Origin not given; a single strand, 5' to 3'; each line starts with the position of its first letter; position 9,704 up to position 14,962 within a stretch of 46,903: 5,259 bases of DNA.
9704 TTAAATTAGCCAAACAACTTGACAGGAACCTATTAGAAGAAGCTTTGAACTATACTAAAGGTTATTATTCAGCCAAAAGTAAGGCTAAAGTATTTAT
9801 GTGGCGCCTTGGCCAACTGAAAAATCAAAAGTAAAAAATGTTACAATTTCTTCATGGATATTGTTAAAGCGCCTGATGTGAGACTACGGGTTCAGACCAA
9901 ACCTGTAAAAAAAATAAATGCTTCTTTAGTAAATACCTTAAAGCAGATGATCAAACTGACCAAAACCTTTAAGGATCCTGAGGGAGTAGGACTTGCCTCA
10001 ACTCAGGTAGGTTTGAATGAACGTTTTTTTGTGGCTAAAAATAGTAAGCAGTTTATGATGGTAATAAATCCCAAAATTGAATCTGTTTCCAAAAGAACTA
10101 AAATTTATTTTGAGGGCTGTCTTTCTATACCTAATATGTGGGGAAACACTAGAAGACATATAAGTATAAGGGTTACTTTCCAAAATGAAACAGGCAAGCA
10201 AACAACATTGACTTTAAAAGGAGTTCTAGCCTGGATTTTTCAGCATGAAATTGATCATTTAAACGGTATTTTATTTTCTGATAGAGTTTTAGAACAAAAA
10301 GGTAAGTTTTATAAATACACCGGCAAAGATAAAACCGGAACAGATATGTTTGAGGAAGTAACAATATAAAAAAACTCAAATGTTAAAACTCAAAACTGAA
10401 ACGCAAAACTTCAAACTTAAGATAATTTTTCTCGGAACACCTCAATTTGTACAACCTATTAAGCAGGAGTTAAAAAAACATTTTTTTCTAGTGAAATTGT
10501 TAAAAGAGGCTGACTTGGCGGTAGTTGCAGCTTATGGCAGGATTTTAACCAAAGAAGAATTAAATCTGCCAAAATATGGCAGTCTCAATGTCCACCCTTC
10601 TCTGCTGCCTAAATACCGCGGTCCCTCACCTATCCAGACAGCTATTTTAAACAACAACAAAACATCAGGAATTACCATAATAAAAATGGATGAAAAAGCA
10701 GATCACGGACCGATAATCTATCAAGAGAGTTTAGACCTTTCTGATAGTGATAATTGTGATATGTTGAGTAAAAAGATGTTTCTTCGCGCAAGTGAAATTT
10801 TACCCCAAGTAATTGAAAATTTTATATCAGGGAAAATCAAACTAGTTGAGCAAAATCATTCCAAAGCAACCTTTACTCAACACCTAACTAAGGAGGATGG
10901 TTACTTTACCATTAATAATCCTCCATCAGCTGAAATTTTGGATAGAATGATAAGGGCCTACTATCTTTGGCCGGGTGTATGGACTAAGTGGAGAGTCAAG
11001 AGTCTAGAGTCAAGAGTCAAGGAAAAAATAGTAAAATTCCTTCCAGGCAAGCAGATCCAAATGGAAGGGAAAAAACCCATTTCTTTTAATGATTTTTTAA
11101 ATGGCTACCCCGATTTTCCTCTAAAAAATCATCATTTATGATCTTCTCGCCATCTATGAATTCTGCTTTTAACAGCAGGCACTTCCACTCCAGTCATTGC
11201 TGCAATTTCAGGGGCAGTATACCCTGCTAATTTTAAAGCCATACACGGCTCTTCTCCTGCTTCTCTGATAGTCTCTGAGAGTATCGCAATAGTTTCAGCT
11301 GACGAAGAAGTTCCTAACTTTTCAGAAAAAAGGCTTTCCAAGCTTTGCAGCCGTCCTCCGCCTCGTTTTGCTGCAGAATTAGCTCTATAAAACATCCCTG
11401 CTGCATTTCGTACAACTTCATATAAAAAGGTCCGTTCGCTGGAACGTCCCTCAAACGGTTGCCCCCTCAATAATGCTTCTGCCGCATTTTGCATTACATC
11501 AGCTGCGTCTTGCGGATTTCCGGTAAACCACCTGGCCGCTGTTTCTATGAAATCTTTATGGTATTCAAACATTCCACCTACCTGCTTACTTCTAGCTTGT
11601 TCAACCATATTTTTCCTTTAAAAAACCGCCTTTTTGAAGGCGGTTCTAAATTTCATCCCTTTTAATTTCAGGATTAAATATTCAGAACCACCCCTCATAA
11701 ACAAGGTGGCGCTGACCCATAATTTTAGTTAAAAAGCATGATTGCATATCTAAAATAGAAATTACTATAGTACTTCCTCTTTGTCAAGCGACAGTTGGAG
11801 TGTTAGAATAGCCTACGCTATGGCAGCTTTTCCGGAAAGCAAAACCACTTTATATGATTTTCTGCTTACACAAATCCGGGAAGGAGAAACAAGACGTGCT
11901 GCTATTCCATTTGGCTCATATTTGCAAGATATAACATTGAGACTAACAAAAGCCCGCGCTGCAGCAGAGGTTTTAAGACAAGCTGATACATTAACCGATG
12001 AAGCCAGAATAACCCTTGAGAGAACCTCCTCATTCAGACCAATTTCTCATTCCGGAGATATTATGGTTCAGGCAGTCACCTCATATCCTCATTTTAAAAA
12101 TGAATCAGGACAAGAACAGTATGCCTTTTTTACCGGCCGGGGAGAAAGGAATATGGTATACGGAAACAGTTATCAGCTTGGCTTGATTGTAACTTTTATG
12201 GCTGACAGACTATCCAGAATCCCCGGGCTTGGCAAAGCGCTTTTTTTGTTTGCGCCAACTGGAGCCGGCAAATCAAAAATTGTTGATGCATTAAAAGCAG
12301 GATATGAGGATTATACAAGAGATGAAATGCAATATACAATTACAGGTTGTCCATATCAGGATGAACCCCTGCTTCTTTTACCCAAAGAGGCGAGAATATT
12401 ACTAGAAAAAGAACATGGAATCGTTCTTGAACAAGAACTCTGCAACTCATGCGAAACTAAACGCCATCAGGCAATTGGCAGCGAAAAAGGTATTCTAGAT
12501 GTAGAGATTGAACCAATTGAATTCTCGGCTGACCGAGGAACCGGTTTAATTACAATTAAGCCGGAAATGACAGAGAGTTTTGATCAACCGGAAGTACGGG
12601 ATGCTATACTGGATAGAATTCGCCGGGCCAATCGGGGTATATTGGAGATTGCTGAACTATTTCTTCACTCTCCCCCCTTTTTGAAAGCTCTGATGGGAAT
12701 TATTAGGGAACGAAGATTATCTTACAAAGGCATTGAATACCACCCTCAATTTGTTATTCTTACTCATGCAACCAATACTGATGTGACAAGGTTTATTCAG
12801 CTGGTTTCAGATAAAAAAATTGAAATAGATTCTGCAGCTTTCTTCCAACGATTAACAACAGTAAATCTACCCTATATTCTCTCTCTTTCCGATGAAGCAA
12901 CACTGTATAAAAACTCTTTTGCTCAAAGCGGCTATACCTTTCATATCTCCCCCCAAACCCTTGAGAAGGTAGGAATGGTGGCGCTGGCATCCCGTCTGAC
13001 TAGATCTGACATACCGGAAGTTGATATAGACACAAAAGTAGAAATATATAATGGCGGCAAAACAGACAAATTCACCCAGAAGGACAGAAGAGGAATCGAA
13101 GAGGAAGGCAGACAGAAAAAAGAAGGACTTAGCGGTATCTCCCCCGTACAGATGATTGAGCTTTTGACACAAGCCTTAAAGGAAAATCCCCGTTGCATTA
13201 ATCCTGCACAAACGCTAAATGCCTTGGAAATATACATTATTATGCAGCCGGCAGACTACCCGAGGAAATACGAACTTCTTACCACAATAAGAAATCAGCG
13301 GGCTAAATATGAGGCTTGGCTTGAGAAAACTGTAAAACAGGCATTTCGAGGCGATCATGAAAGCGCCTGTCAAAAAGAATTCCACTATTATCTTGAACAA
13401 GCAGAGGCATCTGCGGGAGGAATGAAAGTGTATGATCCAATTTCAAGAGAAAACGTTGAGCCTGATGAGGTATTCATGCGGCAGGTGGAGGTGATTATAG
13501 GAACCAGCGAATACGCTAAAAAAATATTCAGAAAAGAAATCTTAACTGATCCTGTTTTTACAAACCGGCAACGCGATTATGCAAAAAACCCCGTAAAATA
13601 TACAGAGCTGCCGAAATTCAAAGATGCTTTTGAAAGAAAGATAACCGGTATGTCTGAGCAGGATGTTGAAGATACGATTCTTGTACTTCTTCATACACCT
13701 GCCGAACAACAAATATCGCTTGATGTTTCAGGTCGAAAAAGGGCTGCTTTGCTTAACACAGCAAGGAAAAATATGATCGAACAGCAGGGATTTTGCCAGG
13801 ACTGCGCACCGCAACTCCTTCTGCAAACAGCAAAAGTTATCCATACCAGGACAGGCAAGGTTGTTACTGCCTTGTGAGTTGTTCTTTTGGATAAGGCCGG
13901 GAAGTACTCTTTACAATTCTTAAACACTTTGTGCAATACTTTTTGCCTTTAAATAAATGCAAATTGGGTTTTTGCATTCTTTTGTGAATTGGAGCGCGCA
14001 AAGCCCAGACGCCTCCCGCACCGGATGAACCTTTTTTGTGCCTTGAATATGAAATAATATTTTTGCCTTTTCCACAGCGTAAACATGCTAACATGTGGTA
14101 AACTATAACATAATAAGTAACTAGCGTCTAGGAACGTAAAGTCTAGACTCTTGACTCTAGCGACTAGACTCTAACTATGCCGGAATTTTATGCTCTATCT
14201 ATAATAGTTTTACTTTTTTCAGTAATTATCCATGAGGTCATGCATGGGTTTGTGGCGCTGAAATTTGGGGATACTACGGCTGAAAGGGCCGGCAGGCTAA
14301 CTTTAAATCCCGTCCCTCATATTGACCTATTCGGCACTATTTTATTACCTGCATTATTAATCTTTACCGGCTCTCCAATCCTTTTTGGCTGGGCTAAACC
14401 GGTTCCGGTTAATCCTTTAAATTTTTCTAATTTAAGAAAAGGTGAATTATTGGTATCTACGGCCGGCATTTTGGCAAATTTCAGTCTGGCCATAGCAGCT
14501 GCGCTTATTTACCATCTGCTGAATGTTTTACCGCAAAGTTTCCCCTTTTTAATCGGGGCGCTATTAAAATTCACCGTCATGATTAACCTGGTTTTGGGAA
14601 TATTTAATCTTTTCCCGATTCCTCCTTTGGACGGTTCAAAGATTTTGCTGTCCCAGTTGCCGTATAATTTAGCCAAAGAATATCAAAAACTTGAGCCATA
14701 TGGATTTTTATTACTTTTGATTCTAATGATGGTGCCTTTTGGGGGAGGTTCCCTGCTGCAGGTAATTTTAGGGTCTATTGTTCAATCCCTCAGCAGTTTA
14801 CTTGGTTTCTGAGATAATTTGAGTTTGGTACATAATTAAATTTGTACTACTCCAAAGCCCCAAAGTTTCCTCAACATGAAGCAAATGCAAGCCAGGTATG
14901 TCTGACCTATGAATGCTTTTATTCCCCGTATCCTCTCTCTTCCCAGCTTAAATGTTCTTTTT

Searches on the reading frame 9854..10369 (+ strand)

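Call 65: search_protein_families(library=pfam, proteins=[window:9854-10369:+], max_evalue=0.001)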
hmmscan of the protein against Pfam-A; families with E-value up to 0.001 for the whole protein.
window:9854-10369:+ (171 aa): 1 family
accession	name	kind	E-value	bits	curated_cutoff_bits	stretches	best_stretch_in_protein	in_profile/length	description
PF01327.26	Pep_deformylase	-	2.6e-41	141.3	22.8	1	2-148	3-153/156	Polypeptide deformylase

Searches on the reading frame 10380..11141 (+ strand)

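Call 65: search_protein_families(library=pfam, proteins=[window:10380-11141:+], max_evalue=0.001)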
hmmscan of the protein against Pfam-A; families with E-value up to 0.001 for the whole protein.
window:10380-11141:+ (253 aa): 2 families
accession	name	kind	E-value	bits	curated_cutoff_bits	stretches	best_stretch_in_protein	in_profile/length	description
PF00551.24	Formyl_trans_N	-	2.9e-28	99.3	26.1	1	43-145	79-181/181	Formyl transferase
PF02911.23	Formyl_trans_C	-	6.2e-07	30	21.1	0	170-209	3-40/100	Formyl transferase, C-terminal domain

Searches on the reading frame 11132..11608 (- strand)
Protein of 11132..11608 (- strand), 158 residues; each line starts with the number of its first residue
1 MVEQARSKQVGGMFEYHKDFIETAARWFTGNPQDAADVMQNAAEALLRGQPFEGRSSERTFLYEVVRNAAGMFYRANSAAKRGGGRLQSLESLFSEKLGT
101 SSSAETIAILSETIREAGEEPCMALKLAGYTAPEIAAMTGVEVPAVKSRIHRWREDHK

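Call 66: search_protein_families(library=pfam, proteins=[window:11132-11608:-], max_evalue=0.001)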
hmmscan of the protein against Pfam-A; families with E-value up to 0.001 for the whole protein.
window:11132-11608:- (158 aa): 2 families
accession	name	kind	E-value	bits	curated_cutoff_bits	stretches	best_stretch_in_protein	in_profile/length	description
PF04542.20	Sigma70_r2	-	2.1e-09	37.5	24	1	13-78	1-69/71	Sigma-70 region 2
PF08281.18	Sigma70_r4_2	-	4.3e-05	23.5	25.7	1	127-154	24-51/54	Sigma-70, region 4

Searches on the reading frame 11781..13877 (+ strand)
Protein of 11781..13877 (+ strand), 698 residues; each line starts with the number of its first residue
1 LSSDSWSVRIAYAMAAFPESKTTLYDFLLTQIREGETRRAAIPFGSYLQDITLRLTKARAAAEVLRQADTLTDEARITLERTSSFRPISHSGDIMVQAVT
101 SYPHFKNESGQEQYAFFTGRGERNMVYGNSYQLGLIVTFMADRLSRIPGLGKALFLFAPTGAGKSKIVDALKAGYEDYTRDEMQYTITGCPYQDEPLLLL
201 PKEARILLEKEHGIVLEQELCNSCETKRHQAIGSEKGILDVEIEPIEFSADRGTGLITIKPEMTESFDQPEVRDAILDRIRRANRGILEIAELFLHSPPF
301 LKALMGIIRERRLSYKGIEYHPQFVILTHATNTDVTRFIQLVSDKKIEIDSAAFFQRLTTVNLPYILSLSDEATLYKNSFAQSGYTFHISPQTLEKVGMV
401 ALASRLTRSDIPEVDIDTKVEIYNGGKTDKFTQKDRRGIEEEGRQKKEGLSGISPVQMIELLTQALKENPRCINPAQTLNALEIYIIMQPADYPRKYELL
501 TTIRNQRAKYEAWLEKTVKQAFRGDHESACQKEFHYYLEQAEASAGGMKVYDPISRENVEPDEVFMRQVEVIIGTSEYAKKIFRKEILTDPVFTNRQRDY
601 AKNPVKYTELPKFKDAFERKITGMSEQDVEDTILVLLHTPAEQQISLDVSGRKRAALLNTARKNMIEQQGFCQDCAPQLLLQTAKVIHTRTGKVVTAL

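Call 66: search_protein_families(library=pfam, proteins=[window:11781-13877:+], max_evalue=0.001)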
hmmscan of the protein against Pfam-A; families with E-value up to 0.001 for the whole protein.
window:11781-13877:+ (698 aa): 2 families
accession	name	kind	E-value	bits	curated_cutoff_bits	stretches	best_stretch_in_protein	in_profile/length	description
PF06798.17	PrkA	-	1.6e-36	126.7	25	1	418-680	2-253/255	PrkA serine protein kinase C-terminal domain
PF08298.17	AAA_PrkA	-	3.8e-30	105.6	25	2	111-267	51-198/358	PrkA AAA domain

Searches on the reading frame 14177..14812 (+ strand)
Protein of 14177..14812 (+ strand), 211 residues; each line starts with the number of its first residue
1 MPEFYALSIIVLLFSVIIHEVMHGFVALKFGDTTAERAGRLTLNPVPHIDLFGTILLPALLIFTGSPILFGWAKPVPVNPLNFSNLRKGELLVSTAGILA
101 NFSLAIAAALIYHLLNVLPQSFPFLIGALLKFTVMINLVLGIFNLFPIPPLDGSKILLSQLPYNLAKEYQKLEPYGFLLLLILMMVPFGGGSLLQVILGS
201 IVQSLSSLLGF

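Call 66: search_protein_families(library=pfam, proteins=[window:14177-14812:+], max_evalue=0.001)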
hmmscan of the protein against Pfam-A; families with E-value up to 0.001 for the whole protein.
window:14177-14812:+ (211 aa): 1 family
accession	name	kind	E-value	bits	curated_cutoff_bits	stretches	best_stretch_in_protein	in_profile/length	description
PF02163.28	Peptidase_M50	-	4.7e-13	49.4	27.2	1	127-162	160-195/221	Peptidase family M50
